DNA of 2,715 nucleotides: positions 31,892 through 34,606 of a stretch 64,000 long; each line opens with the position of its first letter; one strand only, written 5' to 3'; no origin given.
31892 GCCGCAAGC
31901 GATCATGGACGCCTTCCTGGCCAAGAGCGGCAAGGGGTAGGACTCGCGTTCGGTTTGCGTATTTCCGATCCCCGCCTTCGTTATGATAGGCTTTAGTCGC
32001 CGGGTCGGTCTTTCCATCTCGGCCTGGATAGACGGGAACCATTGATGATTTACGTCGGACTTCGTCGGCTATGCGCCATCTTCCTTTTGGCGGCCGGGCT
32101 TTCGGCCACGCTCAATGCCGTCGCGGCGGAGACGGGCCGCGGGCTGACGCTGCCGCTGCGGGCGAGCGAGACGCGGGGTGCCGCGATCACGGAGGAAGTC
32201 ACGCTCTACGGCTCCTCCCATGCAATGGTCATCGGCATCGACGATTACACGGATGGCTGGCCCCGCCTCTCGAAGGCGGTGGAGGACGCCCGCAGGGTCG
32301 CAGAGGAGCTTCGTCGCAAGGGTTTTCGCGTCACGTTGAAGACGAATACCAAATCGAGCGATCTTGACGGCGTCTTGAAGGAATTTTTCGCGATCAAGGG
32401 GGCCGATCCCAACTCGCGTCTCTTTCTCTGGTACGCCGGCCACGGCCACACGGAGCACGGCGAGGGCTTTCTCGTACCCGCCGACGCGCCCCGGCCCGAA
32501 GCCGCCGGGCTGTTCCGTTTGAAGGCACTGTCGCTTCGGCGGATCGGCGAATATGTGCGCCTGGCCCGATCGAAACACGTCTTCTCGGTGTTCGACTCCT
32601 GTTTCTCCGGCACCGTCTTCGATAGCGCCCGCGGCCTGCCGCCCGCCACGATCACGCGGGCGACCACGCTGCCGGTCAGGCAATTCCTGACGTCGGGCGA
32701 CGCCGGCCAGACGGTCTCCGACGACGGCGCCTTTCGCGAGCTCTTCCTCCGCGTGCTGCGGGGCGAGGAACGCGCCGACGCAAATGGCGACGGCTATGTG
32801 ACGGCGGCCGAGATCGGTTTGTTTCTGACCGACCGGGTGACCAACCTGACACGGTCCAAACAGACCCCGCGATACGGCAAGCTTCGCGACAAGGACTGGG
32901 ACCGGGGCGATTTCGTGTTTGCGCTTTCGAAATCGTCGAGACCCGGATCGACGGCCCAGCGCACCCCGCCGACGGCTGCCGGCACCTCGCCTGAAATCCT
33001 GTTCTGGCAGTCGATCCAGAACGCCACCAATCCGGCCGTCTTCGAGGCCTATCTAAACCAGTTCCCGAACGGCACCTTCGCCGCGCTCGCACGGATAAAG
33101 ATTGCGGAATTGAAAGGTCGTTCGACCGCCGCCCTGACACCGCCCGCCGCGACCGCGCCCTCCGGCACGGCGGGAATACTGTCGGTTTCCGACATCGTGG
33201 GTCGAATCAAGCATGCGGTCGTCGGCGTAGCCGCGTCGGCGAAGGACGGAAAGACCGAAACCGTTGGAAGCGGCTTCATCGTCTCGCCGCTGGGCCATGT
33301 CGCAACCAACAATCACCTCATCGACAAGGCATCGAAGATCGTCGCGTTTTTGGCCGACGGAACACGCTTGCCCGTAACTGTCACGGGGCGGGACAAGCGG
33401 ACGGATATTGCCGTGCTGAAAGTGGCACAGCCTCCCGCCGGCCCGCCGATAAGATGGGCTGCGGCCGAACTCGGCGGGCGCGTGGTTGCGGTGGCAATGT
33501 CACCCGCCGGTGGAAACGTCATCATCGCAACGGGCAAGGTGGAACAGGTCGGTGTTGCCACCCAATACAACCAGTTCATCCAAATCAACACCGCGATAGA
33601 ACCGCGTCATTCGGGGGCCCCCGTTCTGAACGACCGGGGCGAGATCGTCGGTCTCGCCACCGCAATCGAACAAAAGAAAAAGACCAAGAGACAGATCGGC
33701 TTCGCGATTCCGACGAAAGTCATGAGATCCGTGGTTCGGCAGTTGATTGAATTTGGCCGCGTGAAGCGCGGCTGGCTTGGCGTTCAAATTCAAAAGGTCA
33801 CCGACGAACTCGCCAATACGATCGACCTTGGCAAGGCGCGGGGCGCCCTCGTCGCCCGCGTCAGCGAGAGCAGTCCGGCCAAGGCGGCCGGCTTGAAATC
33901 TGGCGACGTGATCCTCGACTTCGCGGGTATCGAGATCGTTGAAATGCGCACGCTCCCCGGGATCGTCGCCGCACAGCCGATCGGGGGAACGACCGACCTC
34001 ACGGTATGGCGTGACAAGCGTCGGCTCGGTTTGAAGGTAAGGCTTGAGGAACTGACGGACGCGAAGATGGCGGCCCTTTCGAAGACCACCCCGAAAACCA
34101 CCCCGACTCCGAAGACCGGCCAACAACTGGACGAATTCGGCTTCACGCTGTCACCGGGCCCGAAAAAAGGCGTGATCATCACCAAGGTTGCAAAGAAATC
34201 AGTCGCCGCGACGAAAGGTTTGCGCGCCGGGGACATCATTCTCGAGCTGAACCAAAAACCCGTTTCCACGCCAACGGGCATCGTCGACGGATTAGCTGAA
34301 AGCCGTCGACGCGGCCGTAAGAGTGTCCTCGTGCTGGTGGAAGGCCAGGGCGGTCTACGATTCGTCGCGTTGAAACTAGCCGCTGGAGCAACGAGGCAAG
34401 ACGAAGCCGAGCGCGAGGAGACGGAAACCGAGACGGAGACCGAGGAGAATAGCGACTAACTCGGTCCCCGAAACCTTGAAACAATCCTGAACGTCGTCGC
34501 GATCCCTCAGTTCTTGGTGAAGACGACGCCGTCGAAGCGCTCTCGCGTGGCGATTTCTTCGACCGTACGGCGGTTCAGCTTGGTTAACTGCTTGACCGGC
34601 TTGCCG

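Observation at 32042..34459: One exported polypeptide combines a caspase-like cysteine protease with a complete HtrA/DegP serine protease and two PDZ domains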

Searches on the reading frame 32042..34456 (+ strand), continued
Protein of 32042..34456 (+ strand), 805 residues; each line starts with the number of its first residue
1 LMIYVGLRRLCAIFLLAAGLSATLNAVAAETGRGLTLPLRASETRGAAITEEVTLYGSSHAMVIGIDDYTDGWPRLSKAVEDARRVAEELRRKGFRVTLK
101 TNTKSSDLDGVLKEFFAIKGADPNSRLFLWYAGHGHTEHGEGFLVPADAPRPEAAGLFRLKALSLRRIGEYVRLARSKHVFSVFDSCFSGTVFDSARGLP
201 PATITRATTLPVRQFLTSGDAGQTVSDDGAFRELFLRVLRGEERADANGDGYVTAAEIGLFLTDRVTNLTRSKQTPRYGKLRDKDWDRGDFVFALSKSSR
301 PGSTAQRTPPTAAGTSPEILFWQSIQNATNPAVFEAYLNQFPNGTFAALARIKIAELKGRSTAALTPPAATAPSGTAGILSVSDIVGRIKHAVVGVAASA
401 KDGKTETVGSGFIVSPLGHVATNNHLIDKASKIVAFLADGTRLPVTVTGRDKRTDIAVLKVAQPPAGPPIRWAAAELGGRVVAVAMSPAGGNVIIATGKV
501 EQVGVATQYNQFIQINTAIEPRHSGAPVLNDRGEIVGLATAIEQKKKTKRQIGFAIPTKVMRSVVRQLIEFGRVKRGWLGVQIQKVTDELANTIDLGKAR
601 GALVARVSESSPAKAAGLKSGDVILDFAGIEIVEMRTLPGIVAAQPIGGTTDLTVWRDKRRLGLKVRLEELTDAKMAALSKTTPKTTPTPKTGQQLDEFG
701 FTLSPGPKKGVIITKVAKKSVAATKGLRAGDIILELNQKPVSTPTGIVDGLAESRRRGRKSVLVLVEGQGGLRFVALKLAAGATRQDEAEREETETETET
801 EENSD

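Call 55: find_encoding_contigs(protein=P0360, flank=1500, max_places=10)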
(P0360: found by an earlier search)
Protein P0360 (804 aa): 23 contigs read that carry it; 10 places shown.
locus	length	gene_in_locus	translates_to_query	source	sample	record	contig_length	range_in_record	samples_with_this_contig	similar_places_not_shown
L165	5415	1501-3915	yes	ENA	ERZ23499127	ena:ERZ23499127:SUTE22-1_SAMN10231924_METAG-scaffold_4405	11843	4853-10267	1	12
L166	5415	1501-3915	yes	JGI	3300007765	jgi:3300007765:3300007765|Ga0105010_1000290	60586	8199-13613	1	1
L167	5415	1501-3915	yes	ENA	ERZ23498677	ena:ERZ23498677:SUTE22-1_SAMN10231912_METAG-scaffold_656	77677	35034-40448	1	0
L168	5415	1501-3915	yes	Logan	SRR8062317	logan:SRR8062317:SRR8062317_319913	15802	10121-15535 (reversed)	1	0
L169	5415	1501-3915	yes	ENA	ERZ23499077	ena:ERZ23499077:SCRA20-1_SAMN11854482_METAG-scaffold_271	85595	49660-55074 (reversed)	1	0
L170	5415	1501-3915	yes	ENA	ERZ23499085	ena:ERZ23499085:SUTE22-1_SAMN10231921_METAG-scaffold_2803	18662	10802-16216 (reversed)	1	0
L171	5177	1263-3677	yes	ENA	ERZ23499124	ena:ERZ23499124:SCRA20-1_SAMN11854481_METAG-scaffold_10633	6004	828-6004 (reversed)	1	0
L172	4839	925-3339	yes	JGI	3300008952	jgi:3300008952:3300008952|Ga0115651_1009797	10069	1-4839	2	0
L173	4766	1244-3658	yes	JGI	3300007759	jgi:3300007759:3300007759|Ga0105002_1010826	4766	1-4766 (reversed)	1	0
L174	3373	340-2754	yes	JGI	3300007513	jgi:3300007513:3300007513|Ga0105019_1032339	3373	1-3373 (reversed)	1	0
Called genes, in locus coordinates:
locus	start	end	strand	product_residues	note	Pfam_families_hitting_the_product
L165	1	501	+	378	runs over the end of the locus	-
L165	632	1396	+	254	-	PF00378:ECH_1, PF16113:ECH_2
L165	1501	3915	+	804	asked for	PF00656:Peptidase_C14, PF00089:Trypsin (weak), PF13365:Trypsin_2, PF00595:PDZ, PF13180:PDZ_2, PF00595:PDZ, PF13180:PDZ_2 (weak), PF17820:PDZ_6 (weak)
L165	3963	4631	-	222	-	PF00881:Nitroreductase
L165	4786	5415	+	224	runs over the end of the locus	PF00857:Isochorismatase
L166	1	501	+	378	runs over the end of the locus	-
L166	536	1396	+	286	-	PF00378:ECH_1, PF16113:ECH_2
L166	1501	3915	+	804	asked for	PF00656:Peptidase_C14, PF00089:Trypsin (weak), PF13365:Trypsin_2, PF00595:PDZ, PF13180:PDZ_2, PF00595:PDZ, PF13180:PDZ_2 (weak), PF17820:PDZ_6 (weak)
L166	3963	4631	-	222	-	PF00881:Nitroreductase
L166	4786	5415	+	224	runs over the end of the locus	PF00857:Isochorismatase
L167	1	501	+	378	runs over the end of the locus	-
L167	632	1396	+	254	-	PF00378:ECH_1, PF16113:ECH_2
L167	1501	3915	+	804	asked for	PF00656:Peptidase_C14, PF00089:Trypsin (weak), PF13365:Trypsin_2, PF00595:PDZ, PF13180:PDZ_2, PF00595:PDZ, PF13180:PDZ_2 (weak), PF17820:PDZ_6 (weak)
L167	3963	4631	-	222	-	PF00881:Nitroreductase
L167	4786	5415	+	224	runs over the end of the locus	PF00857:Isochorismatase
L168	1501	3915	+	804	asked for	PF00656:Peptidase_C14, PF00089:Trypsin (weak), PF13365:Trypsin_2, PF00595:PDZ, PF13180:PDZ_2, PF00595:PDZ, PF13180:PDZ_2 (weak), PF17820:PDZ_6 (weak)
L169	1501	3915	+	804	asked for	PF00656:Peptidase_C14, PF00089:Trypsin (weak), PF13365:Trypsin_2, PF00595:PDZ, PF13180:PDZ_2, PF00595:PDZ, PF13180:PDZ_2 (weak), PF17820:PDZ_6 (weak)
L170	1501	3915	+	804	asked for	PF00656:Peptidase_C14, PF00089:Trypsin (weak), PF13365:Trypsin_2, PF00595:PDZ, PF13180:PDZ_2, PF00595:PDZ, PF13180:PDZ_2 (weak), PF17820:PDZ_6 (weak)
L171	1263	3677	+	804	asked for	PF00656:Peptidase_C14, PF00089:Trypsin (weak), PF13365:Trypsin_2, PF00595:PDZ, PF13180:PDZ_2, PF00595:PDZ, PF13180:PDZ_2 (weak), PF17820:PDZ_6 (weak)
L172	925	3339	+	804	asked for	PF00656:Peptidase_C14, PF00089:Trypsin (weak), PF13365:Trypsin_2, PF00595:PDZ, PF13180:PDZ_2, PF00595:PDZ, PF13180:PDZ_2 (weak), PF17820:PDZ_6 (weak)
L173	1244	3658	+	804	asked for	PF00656:Peptidase_C14, PF00089:Trypsin (weak), PF13365:Trypsin_2, PF00595:PDZ, PF13180:PDZ_2, PF00595:PDZ, PF13180:PDZ_2 (weak), PF17820:PDZ_6 (weak)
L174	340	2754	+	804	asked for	PF00656:Peptidase_C14, PF00089:Trypsin (weak), PF13365:Trypsin_2, PF00595:PDZ, PF13180:PDZ_2, PF00595:PDZ, PF13180:PDZ_2 (weak), PF17820:PDZ_6 (weak)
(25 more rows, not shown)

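Call 60: find_encoding_contigs(protein=P0361, flank=500, max_places=2)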
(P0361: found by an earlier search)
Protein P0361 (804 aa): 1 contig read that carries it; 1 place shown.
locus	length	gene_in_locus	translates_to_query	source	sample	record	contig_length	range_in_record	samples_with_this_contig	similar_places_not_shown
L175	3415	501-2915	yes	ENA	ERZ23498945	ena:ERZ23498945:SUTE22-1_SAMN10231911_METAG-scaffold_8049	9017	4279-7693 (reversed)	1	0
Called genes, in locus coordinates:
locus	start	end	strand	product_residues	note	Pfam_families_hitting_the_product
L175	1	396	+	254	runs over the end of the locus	PF00378:ECH_1, PF16113:ECH_2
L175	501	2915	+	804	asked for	PF00656:Peptidase_C14, PF00089:Trypsin (weak), PF13365:Trypsin_2, PF00595:PDZ, PF13180:PDZ_2, PF00595:PDZ, PF13180:PDZ_2 (weak), PF17820:PDZ_6 (weak)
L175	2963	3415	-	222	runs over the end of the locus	PF00881:Nitroreductase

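Call 62: search_dna_similar(query=window:32042-34456:+, collection=plasmids, mode=protein, max_rows=15)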
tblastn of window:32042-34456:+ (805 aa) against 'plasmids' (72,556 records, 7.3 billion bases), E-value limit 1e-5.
Records with a match: 1013; places in all: 1180; records where one place covers at least 80% of the query: 0.
Best place of each record, by identity: <60% 1013.
By first word of the organism name: Ralstonia 137; Klebsiella 127; Rhizobium 106; Enterobacter 73; Bacillus 61; Sinorhizobium 56; Acinetobacter 54; Pseudosulfitobacter 46; Escherichia 29; Leisingera 17; and 111 more.
By predicted mobility (MOB-suite, as given by PLSDB): non-mobilizable 486; conjugative 282; mobilizable 245.
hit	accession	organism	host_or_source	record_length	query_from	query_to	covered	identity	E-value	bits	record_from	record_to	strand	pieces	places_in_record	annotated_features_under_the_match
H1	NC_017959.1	Tistrella mobilis KA081020-065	-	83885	404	779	47%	38.2%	2e-61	233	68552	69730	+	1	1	DegQ family serine endoprotease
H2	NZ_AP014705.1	Methylobacterium aquaticum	-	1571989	404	779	47%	37.7%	1e-48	194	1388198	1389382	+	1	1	none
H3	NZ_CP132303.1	Shinella sumterensis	Homo sapiens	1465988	404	782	47%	36.6%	1e-50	201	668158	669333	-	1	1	none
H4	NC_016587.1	Azospirillum lipoferum 4B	-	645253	404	780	47%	36.8%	4e-52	205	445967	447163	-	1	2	DegQ family serine endoprotease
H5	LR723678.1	arsenite-oxidising bacterium NT-25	moist arsenopyrite (FeAsS)-containing ...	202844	409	779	46%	37.3%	9e-48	192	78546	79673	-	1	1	serine peptidase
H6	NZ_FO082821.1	Pseudorhizobium banfieldiae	-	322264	409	779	46%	37.3%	9e-48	192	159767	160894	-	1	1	Do family serine endopeptidase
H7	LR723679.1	arsenite-oxidising bacterium NT-25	moist arsenopyrite (FeAsS)-containing ...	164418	409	779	46%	37.3%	2e-47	191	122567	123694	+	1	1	serine peptidase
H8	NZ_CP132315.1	Shinella oryzae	Homo sapiens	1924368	404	782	47%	36.4%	3e-50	199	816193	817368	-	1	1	none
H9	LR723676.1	Rhizobium sp. TCK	soil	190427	409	779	46%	37.0%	1e-46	188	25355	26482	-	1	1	serine peptidase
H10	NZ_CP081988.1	Shinella oryzae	cell culture,rhizosphere soil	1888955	404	782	47%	36.1%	4e-49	196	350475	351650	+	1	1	none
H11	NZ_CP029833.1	Azospirillum ramasamyi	single cell,Cow dung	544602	404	779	47%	36.3%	3e-51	202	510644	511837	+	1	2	DegQ family serine endoprotease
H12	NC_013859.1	Azospirillum sp. B510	-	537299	408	787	47%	35.9%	3e-52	205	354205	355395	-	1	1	DegQ family serine endoprotease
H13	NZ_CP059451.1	Azospirillum brasilense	Prokaryotes,soil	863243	388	786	50%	34.1%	6e-49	195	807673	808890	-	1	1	DegQ family serine endoprotease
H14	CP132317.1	Shinella sumterensis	Homo sapiens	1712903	404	782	47%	35.9%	2e-50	200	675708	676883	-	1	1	DegQ family serine endoprotease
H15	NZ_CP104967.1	Phyllobacterium sp. A18/5-2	Vicia costata,cell culture,root nodule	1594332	409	782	46%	36.2%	3e-27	207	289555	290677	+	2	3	none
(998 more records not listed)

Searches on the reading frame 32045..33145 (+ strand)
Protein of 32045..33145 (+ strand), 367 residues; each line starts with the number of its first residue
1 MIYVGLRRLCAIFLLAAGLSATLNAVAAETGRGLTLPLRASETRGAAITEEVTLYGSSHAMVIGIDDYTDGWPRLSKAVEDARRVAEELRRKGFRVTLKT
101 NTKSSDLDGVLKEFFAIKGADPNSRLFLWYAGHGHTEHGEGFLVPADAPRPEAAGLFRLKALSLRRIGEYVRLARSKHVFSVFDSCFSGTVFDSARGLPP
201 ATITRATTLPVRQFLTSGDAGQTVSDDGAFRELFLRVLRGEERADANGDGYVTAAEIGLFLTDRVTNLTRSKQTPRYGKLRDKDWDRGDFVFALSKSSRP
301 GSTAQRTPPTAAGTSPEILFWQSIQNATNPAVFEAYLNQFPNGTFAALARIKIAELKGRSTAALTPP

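Call 11: search_solved_structures(query=window:32045-33145:+, max_evalue=1, show_alignments=3)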
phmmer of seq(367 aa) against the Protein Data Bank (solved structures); distinct sequences matched with E-value up to 1: 21.
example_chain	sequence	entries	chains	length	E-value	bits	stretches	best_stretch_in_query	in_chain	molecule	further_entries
3v4o_A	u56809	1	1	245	2.2e-06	30.3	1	57-153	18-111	Mucosa-associated lymphoid tissue lymphoma translocation protein 1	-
6f7i_A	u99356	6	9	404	6.2e-06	28.8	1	57-153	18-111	Mucosa-associated lymphoid tissue lymphoma translocation protein 1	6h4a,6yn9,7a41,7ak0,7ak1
3v55_A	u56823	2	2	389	6.4e-06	28.8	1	58-153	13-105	Mucosa-associated lymphoid tissue lymphoma translocation protein 1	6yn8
38go_A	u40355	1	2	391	6.5e-06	28.7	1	58-153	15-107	Mucosa-associated lymphoid tissue lymphoma translocation protein 1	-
8v4x_A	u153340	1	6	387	7e-06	28.6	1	58-153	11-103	Mucosa-associated lymphoid tissue lymphoma translocation protein 1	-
9mkc_A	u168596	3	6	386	7.5e-06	28.5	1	58-153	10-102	Mucosa-associated lymphoid tissue lymphoma translocation protein 1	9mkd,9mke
7pav_A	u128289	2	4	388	9.8e-06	28.1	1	60-153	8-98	Mucosa-associated lymphoid tissue lymphoma translocation protein 1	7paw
4i1p_A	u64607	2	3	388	1e-05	28.1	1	60-153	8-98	Mucosa-associated lymphoid tissue lymphoma translocation protein 1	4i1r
3uo8_B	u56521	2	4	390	1e-05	28.1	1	60-153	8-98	Mucosa-associated lymphoid tissue lymphoma translocation protein 1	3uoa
3v4l_A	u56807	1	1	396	2e-05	27.1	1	60-153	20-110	Mucosa-associated lymphoid tissue lymphoma translocation protein 1 homolog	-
2m3s_A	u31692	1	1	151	0.06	15.7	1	172-272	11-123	Calmodulin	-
1yx7_A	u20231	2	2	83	0.065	15.6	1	242-276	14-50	Calsensin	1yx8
4f6o_A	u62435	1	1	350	0.087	15.1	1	115-193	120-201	Metacaspase-1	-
8z5c_A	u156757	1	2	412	0.12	14.7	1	122-206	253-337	3-oxoacyl-[acyl-carrier-protein] synthase 2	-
2jnx_A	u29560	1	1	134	0.12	14.6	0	236-257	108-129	Calcium binding protein 2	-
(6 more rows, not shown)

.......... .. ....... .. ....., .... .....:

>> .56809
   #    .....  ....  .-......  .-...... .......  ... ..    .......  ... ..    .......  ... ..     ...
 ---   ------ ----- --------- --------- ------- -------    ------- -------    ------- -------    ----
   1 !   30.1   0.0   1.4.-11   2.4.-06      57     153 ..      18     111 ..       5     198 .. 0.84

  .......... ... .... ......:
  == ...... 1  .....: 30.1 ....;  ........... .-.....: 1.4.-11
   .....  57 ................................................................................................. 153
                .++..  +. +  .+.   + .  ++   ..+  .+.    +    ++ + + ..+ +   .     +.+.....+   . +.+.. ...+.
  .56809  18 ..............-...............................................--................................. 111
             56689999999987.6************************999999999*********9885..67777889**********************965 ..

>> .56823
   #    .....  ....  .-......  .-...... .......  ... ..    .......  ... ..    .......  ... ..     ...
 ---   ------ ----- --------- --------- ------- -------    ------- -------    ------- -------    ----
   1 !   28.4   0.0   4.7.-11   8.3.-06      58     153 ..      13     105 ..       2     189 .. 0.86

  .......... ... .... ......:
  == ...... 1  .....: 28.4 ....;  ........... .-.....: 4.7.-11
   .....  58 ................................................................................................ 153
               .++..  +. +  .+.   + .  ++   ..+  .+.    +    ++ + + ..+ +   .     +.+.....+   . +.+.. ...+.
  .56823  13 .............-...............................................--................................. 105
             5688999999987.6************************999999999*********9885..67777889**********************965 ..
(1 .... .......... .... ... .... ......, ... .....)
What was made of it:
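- On Peptidase family C14 (caspase / paracaspase / metacaspase / orthocaspase): Asp82 and Asp185 align with MALT1 Asp365 and Asp462 (call 11).
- Asp82 and Asp185 align with MALT1 Asp365 and Asp462 (call 11, plus recalled knowledge of the MALT1 S1 pocket).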
